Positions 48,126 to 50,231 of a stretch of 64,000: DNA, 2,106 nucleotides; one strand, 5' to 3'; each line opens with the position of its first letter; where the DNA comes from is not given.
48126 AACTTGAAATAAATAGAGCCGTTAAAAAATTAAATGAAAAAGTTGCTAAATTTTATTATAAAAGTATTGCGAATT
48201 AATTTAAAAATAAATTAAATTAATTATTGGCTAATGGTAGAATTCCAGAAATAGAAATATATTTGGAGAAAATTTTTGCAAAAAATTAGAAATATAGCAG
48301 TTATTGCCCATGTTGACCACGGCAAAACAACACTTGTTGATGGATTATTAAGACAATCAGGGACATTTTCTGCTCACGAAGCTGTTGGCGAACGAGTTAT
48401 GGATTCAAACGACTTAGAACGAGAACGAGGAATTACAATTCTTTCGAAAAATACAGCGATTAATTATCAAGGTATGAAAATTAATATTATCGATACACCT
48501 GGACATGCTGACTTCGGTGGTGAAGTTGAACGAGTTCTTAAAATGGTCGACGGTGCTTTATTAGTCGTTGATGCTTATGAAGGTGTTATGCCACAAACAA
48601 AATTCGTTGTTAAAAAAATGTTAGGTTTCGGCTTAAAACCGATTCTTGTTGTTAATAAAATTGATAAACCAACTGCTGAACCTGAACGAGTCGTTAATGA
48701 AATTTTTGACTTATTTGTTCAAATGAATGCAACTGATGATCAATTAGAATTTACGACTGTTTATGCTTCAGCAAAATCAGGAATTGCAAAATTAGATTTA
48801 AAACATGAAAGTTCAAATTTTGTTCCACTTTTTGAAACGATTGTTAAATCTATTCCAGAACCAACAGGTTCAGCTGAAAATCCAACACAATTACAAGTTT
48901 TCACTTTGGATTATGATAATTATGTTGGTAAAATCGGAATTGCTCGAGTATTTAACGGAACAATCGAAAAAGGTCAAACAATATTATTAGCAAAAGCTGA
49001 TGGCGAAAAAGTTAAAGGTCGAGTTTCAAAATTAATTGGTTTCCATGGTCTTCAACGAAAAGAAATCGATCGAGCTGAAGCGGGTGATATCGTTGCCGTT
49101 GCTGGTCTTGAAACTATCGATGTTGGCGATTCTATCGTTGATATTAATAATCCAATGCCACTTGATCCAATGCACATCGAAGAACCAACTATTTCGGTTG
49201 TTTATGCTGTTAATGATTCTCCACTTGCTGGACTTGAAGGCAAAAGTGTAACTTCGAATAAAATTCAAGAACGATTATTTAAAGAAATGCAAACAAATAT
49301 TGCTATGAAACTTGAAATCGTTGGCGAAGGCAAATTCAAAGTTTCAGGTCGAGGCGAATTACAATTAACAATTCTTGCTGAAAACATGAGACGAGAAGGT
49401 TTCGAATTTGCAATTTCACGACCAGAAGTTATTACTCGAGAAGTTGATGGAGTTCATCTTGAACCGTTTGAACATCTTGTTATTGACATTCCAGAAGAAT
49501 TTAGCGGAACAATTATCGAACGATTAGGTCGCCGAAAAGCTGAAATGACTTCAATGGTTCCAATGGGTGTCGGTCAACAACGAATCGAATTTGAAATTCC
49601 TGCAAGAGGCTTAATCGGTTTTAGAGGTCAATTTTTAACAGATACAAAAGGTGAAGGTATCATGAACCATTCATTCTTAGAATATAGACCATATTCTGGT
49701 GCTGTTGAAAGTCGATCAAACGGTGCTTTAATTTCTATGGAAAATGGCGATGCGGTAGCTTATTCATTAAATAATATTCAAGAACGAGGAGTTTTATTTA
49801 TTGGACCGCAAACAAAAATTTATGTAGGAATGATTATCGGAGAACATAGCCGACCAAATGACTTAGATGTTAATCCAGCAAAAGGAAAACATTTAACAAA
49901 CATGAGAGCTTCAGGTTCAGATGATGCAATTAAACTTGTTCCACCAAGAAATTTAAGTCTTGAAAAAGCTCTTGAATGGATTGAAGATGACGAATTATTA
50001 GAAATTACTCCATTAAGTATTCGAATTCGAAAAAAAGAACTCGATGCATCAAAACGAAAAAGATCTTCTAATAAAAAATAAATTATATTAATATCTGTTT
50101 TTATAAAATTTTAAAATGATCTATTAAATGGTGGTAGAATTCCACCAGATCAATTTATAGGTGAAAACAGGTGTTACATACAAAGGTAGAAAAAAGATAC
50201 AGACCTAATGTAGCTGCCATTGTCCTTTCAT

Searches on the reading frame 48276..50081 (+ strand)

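Call 10: search_protein_families(library=ncbifam, proteins=[window:48276-50081:+], max_evalue=0.001)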
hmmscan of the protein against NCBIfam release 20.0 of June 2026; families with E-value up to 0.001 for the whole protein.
window:48276-50081:+ (601 aa): 36 families (the best 25 are shown)
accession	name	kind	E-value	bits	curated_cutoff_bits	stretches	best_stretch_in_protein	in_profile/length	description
TIGR01394.1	TypA_BipA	equivalog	4.8e-282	936.5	757.3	1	4-596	1-594/594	translational GTPase TypA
NF007583.0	PRK10218.1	equivalog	3.7e-216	718.8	1260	1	2-598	3-601/607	ribosome-dependent GTPase TypA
TIGR00484.1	EF-G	equivalog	2e-68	231.2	659.4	3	2-145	8-153/691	elongation factor G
TIGR01393.1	lepA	equivalog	3.3e-61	207.4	533.9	1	3-311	2-300/595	translation elongation factor 4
TIGR00490.1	aEF-2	equivalog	3.9e-58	197.2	738.45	2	2-152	17-171/720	elongation factor EF-2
NF009381.0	PRK12740.1-5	subfamily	1e-57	196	583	3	2-147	7-154/692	elongation factor G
NF012153.1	tet_protect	equivalog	3.9e-55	187.3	775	2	6-163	2-156/614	tetracycline resistance ribosomal protection protein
NF009377.1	PRK12740.1-1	equivalog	5.2e-44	150.7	890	3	2-147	11-158/700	elongation factor G-like protein EF-G2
NF009891.0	PRK13351.1-1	equivalog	1e-43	149.9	597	2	2-147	7-154/681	elongation factor G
NF000120.3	47473_otr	exception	1.5e-43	149.3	900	2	6-146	4-146/608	tetracycline resistance ribosomal protection protein Otr(A)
NF033148.1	tet_protect_M_W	exception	1.6e-35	122.6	1100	1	3-145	2-146/639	TetM/TetW/TetO/TetS family tetracycline resistance ribosomal protection protein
NF001964.0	PRK00741.1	equivalog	1e-32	113.3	473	2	2-145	10-159/529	peptide chain release factor 3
NF009379.0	PRK12740.1-3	equivalog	1.8e-32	112.8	513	2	3-141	7-147/674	elongation factor G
NF012154.0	tet_protect_Q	exception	1.1e-31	109.8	1425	1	4-163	3-159/638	tetracycline resistance ribosomal protection protein Tet(Q)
NF058620.1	EFG2_Bacteroid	exception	2.9e-30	105.3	1000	2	2-147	7-154/717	elongation factor G2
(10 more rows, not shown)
